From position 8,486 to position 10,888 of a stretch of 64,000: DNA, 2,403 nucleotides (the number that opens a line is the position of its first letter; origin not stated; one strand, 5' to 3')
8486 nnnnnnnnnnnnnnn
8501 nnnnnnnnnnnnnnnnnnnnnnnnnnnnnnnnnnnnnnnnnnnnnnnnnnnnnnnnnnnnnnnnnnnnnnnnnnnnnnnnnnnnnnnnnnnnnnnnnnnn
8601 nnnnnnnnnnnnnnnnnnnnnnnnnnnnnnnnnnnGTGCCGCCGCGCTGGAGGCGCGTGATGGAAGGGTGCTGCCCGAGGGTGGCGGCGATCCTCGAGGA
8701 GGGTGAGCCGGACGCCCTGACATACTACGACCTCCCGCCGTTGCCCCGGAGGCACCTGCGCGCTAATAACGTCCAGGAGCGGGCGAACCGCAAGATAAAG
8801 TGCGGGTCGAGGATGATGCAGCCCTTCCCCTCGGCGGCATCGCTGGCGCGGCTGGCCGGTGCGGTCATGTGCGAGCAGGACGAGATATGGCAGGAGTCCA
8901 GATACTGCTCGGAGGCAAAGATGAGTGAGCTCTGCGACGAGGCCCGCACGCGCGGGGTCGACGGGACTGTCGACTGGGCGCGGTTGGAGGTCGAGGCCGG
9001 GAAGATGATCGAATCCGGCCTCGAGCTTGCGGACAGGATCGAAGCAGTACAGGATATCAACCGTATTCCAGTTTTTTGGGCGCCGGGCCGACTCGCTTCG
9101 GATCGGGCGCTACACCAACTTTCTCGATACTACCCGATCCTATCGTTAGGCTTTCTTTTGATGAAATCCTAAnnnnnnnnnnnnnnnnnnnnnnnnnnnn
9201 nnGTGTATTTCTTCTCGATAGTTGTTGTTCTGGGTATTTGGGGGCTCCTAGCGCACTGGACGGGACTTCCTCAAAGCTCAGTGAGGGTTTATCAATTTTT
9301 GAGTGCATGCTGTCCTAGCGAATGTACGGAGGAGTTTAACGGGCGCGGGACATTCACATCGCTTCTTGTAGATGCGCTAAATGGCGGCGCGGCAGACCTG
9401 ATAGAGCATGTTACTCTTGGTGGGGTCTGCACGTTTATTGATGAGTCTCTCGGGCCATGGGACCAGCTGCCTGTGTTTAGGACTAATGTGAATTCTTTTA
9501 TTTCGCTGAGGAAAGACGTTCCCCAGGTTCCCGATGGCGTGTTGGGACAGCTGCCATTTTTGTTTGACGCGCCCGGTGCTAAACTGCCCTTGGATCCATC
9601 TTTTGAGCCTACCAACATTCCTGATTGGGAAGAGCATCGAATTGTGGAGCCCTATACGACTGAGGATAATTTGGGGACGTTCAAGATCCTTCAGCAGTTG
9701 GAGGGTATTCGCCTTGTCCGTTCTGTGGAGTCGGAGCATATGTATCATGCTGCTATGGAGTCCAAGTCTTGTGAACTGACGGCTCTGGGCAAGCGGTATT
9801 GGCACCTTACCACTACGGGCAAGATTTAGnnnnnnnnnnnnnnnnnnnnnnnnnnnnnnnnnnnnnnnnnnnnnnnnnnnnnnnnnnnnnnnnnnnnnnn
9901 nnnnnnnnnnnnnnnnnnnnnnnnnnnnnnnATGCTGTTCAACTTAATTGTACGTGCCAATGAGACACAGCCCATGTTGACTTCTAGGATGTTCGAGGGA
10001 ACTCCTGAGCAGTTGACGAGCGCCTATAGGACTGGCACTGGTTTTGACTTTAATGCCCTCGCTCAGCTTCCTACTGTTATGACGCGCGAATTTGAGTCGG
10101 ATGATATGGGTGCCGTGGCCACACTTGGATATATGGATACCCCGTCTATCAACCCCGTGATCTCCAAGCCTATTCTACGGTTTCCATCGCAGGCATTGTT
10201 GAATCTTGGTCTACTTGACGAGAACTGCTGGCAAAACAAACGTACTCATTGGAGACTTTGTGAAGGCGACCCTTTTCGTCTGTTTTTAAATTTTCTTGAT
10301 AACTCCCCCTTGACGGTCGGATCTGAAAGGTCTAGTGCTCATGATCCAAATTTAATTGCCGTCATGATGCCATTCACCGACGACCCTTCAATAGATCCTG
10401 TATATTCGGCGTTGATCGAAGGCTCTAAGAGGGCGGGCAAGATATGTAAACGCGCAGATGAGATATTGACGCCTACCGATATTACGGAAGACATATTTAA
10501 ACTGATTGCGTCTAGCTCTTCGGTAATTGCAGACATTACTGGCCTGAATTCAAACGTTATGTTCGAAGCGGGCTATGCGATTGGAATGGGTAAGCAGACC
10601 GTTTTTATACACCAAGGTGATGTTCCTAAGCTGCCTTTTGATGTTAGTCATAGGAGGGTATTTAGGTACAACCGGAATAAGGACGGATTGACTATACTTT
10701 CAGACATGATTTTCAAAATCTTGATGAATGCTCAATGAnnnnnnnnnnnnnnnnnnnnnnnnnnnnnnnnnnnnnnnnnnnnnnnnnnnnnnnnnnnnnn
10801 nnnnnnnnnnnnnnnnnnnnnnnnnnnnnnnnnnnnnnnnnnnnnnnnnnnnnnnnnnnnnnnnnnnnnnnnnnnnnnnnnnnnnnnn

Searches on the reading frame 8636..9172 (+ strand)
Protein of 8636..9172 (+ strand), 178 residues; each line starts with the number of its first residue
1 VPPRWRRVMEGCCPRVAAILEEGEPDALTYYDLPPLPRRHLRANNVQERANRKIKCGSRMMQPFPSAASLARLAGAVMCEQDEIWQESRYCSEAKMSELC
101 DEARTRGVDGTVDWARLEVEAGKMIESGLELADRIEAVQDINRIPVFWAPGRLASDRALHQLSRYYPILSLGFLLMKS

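Call 43: search_protein_families(library=pfam, proteins=[window:8636-9172:+], max_evalue=0.001)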
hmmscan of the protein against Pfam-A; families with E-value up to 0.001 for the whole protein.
window:8636-9172:+ (178 aa): 1 family
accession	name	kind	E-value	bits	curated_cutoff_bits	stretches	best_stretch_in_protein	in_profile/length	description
PF00872.24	Transposase_mut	-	7.7e-12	45.2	21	1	13-88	304-379/379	Transposase, Mutator family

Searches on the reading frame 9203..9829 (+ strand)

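Call 3: search_protein_families(library=pfam, proteins=[window:9203-9829:+], max_evalue=1)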
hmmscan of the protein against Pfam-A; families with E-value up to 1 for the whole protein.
window:9203-9829:+ (208 aa): 0 families

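Call 4: search_protein_families(library=padloc, proteins=[window:9203-9829:+], max_evalue=1)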
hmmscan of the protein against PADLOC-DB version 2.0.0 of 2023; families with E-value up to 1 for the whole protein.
window:9203-9829:+ (208 aa): 1 family
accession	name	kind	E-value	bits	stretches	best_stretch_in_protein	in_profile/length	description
PDLC01137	ST_Kinase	-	0.01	13.8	1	116-166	97-145/162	Serine/Threonine Kinase present with a putative adaptation module operon next to I-C systems in Rhodopirellula species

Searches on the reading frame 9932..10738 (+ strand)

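Call 3: search_protein_families(library=pfam, proteins=[window:9932-10738:+], max_evalue=1)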
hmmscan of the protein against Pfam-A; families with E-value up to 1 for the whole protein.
window:9932-10738:+ (268 aa): 2 families
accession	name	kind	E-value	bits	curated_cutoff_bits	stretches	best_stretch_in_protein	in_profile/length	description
PF05014.21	Nuc_deoxyrib_tr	-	0.0034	17.9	28.8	1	183-226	51-96/117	Nucleoside 2-deoxyribosyltransferase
PF10137.14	CAP12-PCTIR_TIR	-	0.01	16.3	24.7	1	180-239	60-110/119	CAP12/Pycsar effector protein, TIR domain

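Call 4: search_protein_families(library=padloc, proteins=[window:9932-10738:+], max_evalue=1)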
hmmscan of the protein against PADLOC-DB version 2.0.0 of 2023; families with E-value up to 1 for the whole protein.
window:9932-10738:+ (268 aa): 1 family
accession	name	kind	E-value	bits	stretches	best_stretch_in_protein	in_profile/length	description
PDLC00733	Effector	-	3.6e-10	37.2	1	182-247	291-355/388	TIR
